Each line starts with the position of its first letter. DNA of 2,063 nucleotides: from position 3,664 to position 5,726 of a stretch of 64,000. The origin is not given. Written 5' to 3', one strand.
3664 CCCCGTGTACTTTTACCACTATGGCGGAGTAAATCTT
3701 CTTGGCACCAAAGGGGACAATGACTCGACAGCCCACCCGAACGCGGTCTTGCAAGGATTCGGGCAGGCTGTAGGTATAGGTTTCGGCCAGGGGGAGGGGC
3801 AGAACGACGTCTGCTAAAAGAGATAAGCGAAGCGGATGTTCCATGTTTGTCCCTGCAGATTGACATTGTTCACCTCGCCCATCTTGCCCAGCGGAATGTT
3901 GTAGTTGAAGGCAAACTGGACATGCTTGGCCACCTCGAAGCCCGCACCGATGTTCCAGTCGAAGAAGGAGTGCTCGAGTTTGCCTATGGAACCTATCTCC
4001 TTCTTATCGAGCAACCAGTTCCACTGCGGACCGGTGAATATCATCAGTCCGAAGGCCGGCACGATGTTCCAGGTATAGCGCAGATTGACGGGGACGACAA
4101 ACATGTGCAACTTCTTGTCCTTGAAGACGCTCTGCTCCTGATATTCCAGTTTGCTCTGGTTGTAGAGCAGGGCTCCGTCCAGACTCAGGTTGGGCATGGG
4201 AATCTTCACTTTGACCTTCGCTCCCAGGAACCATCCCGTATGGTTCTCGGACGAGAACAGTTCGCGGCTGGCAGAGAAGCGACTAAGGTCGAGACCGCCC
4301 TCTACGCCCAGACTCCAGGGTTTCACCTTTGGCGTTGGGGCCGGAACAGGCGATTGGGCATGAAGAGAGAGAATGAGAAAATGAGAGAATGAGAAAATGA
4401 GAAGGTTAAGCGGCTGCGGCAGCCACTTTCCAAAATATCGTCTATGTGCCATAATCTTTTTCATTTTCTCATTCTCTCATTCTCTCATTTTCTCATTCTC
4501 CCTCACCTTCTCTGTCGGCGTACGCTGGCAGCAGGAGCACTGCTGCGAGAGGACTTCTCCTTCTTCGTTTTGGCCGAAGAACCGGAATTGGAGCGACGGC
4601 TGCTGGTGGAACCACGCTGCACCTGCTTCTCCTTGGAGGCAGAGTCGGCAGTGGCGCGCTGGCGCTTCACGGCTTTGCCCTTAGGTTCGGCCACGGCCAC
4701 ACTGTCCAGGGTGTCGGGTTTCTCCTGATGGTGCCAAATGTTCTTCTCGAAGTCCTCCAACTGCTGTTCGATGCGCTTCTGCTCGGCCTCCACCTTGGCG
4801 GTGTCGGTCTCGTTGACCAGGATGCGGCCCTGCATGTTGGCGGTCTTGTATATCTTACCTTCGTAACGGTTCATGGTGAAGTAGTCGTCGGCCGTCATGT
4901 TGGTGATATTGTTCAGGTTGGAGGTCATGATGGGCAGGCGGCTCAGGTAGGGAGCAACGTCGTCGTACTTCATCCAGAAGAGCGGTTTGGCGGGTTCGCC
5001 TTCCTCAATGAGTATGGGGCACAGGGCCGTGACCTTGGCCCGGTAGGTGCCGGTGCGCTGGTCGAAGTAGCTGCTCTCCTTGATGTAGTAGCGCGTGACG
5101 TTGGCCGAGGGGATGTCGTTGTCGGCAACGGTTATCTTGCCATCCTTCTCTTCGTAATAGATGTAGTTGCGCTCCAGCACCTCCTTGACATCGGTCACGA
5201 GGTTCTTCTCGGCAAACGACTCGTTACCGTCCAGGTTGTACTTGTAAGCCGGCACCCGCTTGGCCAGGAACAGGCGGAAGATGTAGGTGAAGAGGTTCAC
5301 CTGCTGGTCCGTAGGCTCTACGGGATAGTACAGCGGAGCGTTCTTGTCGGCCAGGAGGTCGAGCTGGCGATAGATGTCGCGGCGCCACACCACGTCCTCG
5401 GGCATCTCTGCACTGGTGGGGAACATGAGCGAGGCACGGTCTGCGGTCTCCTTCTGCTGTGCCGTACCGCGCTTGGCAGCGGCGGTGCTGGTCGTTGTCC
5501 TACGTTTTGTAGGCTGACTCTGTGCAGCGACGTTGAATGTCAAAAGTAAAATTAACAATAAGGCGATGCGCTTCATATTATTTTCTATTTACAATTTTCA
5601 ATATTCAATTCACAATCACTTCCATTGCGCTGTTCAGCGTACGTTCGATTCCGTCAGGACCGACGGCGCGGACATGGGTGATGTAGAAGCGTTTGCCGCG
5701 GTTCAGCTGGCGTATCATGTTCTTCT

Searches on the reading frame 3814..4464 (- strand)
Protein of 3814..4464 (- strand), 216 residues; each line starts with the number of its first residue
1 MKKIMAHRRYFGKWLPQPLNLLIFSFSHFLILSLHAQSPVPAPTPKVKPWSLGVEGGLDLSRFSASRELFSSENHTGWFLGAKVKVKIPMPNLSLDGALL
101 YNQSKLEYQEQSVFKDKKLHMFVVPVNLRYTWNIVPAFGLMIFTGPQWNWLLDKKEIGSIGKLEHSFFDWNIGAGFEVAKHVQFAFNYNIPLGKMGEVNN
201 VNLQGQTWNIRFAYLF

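Call 12: search_protein_families(library=pfam, proteins=[window:3814-4464:-], max_evalue=0.01)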
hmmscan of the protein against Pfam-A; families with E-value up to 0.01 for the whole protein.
window:3814-4464:- (216 aa): 2 families
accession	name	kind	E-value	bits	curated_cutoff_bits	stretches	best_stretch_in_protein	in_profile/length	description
PF13505.12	OMP_b-brl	-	4.7e-14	53.4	28.7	1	51-216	21-175/175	Outer membrane protein beta-barrel domain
PF13568.12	OMP_b-brl_2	-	1.4e-07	32.2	27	1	39-194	6-172/175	Outer membrane protein beta-barrel domain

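Call 43: find_homologous_proteins(query=window:3814-4464:-, max_evalue=1e-10)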
Query window:3814-4464:- (216 aa): 29 proteins with E <= 1e-10 among 170 candidates.
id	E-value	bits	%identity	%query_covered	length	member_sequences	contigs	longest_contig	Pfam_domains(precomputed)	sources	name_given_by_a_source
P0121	4.5e-139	479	90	100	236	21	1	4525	PF13505.13,PF13568.13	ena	-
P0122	3.5e-98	346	75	94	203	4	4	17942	PF13505.13,PF13568.13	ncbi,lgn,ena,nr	ncbi:MAG: porin family protein [Bacteroidaceae bacterium]|nr:porin family protein [Bacteroidaceae ba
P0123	4.2e-85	303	63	100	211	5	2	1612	PF13505.13,PF13568.13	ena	-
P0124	5.5e-81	289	65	86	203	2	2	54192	PF13505.13,PF13568.13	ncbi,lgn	-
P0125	6.9e-81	289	63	84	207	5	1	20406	PF13505.13,PF13568.13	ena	-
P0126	6.1e-80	286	60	92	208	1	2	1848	PF13505.13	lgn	-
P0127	9.4e-80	285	66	85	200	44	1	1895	PF13505.13,PF13568.13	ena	-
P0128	9.3e-79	282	62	87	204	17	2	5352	PF13505.13,PF13568.13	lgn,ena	-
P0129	1.3e-78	282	63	85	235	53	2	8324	PF13505.13,PF13568.13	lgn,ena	-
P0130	1.4e-77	278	71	79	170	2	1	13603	PF13505.13,PF13568.13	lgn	-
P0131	2.7e-76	274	66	79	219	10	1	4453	PF13505.13,PF13568.13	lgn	-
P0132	1.6e-75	271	58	92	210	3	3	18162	PF13505.13,PF13568.13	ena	-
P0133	2.6e-75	271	60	91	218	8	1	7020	PF13505.13,PF13568.13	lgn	-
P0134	1.5e-74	268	61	91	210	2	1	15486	PF13505.13,PF13568.13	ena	-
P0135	5.6e-73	263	64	83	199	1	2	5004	PF13505.13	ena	-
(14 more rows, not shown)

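Call 45: find_encoding_contigs(protein=window:3814-4464:-, flank=1500, max_places=10)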
Protein window:3814-4464:- (216 aa): 2 contigs read that carry it; 1 place shown.
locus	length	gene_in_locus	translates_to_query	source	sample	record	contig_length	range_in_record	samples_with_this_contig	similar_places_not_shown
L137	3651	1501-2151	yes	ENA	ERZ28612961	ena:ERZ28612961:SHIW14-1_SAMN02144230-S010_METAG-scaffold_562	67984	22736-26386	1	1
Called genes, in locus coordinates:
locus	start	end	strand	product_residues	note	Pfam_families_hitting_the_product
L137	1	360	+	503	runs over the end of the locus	PF12081:GldM_1st, PF21601:GldM_2nd, PF21602:GldM_3rd, PF12080:GldM_4th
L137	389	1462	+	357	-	PF19841:GldN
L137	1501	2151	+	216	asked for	PF13505:OMP_b-brl, PF13568:OMP_b-brl_2 (weak)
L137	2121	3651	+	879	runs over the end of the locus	PF17764:PriA_3primeBD, PF00270:DEAD, PF04851:ResIII, PF18319:Zn_ribbon_PriA, PF00271:Helicase_C, PF18074:PriA_C (weak)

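Call 46: find_encoding_contigs(protein=P0121, flank=1500, max_places=6)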
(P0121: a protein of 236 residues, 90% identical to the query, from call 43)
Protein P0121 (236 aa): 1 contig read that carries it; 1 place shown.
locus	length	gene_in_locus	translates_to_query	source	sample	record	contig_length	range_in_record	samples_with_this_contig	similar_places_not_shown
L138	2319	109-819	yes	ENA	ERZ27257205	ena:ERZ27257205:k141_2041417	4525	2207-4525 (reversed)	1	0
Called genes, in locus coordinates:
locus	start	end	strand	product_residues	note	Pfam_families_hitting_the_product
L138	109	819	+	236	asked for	PF13505:OMP_b-brl, PF13568:OMP_b-brl_2 (weak)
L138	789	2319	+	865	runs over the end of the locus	PF17764:PriA_3primeBD, PF00270:DEAD, PF04851:ResIII, PF18319:Zn_ribbon_PriA, PF00271:Helicase_C, PF18074:PriA_C (weak)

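Call 47: find_encoding_contigs(protein=P0122, flank=1500, max_places=6)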
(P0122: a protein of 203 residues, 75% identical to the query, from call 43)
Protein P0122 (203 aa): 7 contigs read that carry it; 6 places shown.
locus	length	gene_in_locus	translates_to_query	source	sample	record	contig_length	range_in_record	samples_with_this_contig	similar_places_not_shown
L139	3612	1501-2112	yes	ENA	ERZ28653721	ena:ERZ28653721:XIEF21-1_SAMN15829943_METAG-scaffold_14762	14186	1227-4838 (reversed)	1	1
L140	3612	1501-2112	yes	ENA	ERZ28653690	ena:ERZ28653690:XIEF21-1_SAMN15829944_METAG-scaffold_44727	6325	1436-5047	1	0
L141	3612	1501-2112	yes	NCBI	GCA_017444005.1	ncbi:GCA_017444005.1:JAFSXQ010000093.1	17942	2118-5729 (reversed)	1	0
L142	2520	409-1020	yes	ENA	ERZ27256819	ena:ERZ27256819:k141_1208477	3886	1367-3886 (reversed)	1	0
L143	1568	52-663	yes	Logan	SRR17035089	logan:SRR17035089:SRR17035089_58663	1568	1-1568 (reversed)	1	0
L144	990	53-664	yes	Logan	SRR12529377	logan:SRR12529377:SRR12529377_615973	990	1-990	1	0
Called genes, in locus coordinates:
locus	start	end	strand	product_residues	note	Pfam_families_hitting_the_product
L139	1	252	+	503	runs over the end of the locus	PF12081:GldM_1st, PF21601:GldM_2nd, PF21602:GldM_3rd, PF12080:GldM_4th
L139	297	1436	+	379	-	PF19841:GldN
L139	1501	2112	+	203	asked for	PF13505:OMP_b-brl, PF13568:OMP_b-brl_2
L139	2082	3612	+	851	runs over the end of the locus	PF17764:PriA_3primeBD, PF00270:DEAD, PF04851:ResIII, PF18319:Zn_ribbon_PriA, PF00271:Helicase_C, PF18074:PriA_C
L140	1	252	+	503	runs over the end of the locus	PF12081:GldM_1st, PF21601:GldM_2nd, PF21602:GldM_3rd, PF12080:GldM_4th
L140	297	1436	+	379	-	PF19841:GldN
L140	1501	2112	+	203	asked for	PF13505:OMP_b-brl, PF13568:OMP_b-brl_2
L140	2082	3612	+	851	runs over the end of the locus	PF17764:PriA_3primeBD, PF00270:DEAD, PF04851:ResIII, PF18319:Zn_ribbon_PriA, PF00271:Helicase_C, PF18074:PriA_C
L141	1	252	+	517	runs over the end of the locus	PF12081:GldM_1st, PF21601:GldM_2nd, PF21602:GldM_3rd, PF12080:GldM_4th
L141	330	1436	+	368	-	PF19841:GldN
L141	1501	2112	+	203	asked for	PF13505:OMP_b-brl, PF13568:OMP_b-brl_2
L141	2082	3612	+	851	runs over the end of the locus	PF17764:PriA_3primeBD, PF00270:DEAD, PF04851:ResIII, PF18319:Zn_ribbon_PriA, PF00271:Helicase_C, PF18074:PriA_C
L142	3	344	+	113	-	?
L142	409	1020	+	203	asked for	PF13505:OMP_b-brl, PF13568:OMP_b-brl_2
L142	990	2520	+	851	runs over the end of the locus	PF17764:PriA_3primeBD, PF00270:DEAD, PF04851:ResIII, PF18319:Zn_ribbon_PriA, PF00271:Helicase_C, PF18074:PriA_C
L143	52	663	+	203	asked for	PF13505:OMP_b-brl, PF13568:OMP_b-brl_2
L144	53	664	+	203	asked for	PF13505:OMP_b-brl, PF13568:OMP_b-brl_2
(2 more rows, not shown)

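Call 48: find_encoding_contigs(protein=P0124, flank=1500, max_places=4)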
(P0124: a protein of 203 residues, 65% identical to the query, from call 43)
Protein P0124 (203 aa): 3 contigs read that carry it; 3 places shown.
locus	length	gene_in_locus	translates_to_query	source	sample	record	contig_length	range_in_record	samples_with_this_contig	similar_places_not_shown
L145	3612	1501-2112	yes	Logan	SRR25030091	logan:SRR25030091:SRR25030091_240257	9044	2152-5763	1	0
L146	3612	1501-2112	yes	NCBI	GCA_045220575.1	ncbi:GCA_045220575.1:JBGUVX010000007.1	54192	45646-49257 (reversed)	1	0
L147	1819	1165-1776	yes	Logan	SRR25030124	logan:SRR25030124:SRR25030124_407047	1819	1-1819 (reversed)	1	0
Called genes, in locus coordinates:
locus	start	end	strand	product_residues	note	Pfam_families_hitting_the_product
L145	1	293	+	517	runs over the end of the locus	PF12081:GldM_1st, PF21601:GldM_2nd, PF21602:GldM_3rd, PF12080:GldM_4th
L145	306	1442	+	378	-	PF19841:GldN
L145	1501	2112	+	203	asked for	PF13505:OMP_b-brl, PF13568:OMP_b-brl_2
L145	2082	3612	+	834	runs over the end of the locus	PF17764:PriA_3primeBD, PF00270:DEAD, PF04851:ResIII, PF18319:Zn_ribbon_PriA, PF00271:Helicase_C, PF18074:PriA_C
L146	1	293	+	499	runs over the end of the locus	PF12081:GldM_1st, PF21601:GldM_2nd, PF21602:GldM_3rd, PF12080:GldM_4th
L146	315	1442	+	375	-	PF19841:GldN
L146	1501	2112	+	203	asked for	PF13505:OMP_b-brl, PF13568:OMP_b-brl_2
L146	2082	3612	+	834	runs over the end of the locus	PF17764:PriA_3primeBD, PF00270:DEAD, PF04851:ResIII, PF18319:Zn_ribbon_PriA, PF00271:Helicase_C, PF18074:PriA_C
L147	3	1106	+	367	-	?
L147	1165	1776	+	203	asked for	PF13505:OMP_b-brl, PF13568:OMP_b-brl_2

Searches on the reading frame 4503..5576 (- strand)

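Call 12: search_protein_families(library=pfam, proteins=[window:4503-5576:-], max_evalue=0.01)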
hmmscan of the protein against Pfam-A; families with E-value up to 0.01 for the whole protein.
window:4503-5576:- (357 aa): 1 family
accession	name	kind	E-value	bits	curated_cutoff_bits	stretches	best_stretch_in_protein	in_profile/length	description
PF19841.4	GldN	-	3.4e-52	177.8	23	1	58-282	2-228/228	Gliding motility associated protein GldN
